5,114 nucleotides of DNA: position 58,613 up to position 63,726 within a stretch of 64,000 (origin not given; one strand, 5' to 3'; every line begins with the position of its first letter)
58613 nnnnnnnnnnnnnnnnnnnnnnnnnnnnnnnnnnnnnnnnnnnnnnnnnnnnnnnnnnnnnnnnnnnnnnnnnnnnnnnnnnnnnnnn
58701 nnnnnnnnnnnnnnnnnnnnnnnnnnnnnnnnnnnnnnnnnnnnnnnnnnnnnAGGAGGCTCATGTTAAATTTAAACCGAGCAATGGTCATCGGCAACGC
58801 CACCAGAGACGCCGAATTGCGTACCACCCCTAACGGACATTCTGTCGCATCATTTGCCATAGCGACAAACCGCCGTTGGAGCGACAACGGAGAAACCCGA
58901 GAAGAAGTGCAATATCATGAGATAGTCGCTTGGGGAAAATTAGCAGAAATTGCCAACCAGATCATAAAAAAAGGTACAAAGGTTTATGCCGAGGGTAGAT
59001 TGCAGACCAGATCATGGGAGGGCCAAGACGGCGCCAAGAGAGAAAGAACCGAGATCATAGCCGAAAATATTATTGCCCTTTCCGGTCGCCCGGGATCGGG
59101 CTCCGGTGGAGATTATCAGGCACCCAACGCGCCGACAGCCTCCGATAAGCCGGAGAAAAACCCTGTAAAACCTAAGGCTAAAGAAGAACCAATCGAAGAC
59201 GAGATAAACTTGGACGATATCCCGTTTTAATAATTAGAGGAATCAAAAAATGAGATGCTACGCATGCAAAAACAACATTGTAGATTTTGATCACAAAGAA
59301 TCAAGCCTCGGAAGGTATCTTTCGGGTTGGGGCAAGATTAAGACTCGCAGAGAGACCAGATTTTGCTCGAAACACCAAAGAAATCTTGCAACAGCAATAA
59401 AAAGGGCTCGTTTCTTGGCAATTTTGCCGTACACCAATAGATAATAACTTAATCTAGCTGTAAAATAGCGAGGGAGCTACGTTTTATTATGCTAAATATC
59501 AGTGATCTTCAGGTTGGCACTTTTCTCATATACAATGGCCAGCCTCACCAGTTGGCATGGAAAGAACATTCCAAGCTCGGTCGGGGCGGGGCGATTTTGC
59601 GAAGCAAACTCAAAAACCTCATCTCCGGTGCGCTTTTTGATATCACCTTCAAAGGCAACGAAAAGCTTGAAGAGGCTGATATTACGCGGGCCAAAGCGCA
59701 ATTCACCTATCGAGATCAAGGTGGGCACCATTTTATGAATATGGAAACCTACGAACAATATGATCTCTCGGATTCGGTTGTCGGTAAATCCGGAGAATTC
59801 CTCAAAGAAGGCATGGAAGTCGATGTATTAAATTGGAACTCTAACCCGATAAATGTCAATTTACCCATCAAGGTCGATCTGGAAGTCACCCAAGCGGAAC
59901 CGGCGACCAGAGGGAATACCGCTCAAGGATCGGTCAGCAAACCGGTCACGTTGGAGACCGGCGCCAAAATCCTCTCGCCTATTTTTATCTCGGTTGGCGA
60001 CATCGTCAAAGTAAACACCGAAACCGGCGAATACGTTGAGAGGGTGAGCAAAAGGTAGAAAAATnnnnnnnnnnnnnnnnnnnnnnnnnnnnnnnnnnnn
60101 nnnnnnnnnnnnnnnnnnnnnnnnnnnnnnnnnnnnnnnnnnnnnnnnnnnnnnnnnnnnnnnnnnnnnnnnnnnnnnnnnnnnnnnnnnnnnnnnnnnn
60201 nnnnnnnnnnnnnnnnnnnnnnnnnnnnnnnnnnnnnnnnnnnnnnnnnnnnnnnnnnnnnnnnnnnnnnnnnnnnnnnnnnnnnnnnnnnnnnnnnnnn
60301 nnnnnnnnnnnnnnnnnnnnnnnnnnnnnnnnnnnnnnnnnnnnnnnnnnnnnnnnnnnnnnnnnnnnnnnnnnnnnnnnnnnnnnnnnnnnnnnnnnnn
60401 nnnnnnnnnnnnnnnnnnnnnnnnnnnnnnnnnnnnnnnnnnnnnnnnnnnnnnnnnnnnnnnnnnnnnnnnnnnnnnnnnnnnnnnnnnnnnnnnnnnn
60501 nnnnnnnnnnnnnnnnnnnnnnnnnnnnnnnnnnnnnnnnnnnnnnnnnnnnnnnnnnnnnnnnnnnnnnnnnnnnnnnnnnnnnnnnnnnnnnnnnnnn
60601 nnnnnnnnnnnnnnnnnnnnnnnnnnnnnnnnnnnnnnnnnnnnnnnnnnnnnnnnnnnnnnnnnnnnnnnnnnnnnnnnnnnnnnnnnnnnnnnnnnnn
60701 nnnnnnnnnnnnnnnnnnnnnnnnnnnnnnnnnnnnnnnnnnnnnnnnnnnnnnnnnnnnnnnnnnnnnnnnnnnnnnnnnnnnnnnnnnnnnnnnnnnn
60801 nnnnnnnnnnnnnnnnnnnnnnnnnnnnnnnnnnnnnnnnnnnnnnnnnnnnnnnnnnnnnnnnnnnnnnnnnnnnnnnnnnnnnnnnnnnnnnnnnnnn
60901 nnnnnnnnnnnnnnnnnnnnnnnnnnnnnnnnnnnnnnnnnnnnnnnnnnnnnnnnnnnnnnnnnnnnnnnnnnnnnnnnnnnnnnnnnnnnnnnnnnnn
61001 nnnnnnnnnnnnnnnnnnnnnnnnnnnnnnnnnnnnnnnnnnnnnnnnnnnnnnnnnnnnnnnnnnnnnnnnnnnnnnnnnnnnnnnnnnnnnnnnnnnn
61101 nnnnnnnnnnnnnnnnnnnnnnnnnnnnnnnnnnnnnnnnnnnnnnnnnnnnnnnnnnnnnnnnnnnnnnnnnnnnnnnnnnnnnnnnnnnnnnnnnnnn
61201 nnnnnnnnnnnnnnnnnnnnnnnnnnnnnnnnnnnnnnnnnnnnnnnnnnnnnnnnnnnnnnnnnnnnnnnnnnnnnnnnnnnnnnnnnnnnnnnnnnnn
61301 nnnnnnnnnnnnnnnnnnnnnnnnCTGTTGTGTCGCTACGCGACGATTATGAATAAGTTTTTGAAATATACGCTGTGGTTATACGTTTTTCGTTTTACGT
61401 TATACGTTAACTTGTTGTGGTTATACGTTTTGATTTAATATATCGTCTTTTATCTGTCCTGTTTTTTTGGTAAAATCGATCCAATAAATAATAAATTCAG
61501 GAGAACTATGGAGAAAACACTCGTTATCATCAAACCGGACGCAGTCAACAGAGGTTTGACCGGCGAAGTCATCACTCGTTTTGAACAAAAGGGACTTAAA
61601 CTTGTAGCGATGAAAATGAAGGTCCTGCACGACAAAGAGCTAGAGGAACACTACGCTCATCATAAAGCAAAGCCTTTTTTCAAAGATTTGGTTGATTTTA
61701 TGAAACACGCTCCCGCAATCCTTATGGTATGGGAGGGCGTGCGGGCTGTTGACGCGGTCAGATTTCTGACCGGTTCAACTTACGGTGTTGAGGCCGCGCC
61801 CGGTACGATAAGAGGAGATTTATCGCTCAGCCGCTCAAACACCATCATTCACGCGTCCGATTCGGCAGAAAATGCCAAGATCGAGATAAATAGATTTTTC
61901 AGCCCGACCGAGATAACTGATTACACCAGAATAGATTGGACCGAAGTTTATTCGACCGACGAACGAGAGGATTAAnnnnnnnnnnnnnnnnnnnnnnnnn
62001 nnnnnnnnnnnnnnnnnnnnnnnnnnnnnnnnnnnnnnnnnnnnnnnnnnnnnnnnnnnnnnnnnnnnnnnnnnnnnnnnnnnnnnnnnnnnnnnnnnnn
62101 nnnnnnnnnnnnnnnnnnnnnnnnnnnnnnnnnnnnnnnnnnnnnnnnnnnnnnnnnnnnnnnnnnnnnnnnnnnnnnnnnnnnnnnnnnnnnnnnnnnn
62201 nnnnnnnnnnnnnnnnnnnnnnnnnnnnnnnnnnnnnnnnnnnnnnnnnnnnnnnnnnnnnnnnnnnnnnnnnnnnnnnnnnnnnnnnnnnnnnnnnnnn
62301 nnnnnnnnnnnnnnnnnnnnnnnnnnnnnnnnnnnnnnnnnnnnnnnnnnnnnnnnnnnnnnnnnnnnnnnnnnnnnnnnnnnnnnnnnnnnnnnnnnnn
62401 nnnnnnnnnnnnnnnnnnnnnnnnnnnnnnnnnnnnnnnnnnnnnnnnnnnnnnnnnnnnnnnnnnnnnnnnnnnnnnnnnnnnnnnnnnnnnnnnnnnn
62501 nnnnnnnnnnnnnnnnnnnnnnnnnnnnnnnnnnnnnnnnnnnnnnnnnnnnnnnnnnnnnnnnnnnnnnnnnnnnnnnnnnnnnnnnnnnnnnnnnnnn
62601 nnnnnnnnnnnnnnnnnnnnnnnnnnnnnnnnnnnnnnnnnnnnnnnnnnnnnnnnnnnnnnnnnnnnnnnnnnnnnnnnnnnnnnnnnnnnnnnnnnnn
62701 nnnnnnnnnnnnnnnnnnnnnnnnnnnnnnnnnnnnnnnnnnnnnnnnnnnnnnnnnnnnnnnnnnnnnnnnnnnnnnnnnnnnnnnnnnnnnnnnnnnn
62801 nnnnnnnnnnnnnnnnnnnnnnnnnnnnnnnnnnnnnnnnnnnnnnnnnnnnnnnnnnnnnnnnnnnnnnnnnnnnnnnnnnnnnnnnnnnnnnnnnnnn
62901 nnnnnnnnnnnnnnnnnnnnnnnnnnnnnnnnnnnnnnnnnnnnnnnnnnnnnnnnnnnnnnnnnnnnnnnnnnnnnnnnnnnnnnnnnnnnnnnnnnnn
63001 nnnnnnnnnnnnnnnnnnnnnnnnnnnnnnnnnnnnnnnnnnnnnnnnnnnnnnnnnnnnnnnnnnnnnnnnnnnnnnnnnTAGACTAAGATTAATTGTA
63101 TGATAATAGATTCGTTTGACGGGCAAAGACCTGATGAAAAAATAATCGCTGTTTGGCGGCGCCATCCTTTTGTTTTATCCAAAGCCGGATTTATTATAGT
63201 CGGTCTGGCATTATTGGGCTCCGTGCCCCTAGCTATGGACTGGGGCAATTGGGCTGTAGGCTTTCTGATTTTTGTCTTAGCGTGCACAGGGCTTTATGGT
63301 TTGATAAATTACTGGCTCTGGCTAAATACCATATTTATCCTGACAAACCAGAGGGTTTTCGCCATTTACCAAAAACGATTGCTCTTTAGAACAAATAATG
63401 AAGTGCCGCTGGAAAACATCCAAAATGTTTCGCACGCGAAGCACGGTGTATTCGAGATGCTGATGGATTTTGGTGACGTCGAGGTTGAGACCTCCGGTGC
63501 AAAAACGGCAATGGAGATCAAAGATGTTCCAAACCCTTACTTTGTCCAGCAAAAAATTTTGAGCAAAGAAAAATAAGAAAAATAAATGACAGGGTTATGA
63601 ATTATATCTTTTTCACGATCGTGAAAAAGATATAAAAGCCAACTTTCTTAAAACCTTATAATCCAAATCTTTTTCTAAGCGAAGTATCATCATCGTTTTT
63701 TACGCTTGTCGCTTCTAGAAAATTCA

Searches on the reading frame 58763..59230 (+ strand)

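Call 89: search_protein_families(library=pfam, proteins=[window:58763-59230:+], max_evalue=0.01)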
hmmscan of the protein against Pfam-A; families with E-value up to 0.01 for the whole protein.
window:58763-59230:+ (155 aa): 2 families
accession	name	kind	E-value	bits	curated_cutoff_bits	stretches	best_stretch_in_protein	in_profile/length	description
PF00436.31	SSB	-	4.3e-36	123.6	26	1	4-103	1-101/104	Single-strand binding protein family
PF22657.2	SSB_1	-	0.0008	20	27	1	5-84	1-79/91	Another single-strand binding protein family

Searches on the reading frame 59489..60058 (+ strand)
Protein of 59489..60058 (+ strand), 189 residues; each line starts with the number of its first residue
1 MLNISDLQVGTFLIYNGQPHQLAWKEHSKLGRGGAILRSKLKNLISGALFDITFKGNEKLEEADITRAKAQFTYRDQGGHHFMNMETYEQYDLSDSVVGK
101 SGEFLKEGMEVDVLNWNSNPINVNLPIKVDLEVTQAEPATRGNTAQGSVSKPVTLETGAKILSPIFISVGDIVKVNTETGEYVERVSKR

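Call 89: search_protein_families(library=pfam, proteins=[window:59489-60058:+], max_evalue=0.01)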
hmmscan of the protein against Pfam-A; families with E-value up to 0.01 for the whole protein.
window:59489-60058:+ (189 aa): 3 families
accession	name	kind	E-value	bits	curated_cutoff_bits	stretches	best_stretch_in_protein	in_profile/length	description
PF09285.17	Elong-fact-P_C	-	8.3e-23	80.3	25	1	129-185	1-56/56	Elongation factor P, C-terminal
PF01132.26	EFP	-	2.6e-19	69.4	27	1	69-121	2-54/54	Elongation factor P (EF-P) OB domain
PF08207.18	EFP_N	-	6e-15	55.4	23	1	4-60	2-58/58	Elongation factor P (EF-P) KOW-like domain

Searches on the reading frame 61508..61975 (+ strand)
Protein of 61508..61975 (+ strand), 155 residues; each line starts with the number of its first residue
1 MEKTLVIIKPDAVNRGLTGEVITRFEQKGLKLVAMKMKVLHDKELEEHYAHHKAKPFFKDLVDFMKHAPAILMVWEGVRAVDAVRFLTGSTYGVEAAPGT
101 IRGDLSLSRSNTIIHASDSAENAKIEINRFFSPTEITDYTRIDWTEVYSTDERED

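Call 89: search_protein_families(library=pfam, proteins=[window:61508-61975:+], max_evalue=0.01)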
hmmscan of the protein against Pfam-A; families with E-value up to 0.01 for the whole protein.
window:61508-61975:+ (155 aa): 1 family
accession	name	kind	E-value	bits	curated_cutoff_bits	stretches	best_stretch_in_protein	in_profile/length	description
PF00334.24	NDK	-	3.2e-50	169.9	27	1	2-136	1-135/135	Nucleoside diphosphate kinase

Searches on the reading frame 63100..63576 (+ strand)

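Call 89: search_protein_families(library=pfam, proteins=[window:63100-63576:+], max_evalue=0.01)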
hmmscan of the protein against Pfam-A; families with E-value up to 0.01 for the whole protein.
window:63100-63576:+ (158 aa): 2 families
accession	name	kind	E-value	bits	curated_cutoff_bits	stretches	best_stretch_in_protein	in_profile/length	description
PF03703.20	bPH_2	-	2.6e-08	34.4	22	1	74-152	1-77/78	Bacterial PH domain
PF14470.12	bPH_3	-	0.0016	19.3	23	1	73-140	19-80/95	Bacterial PH domain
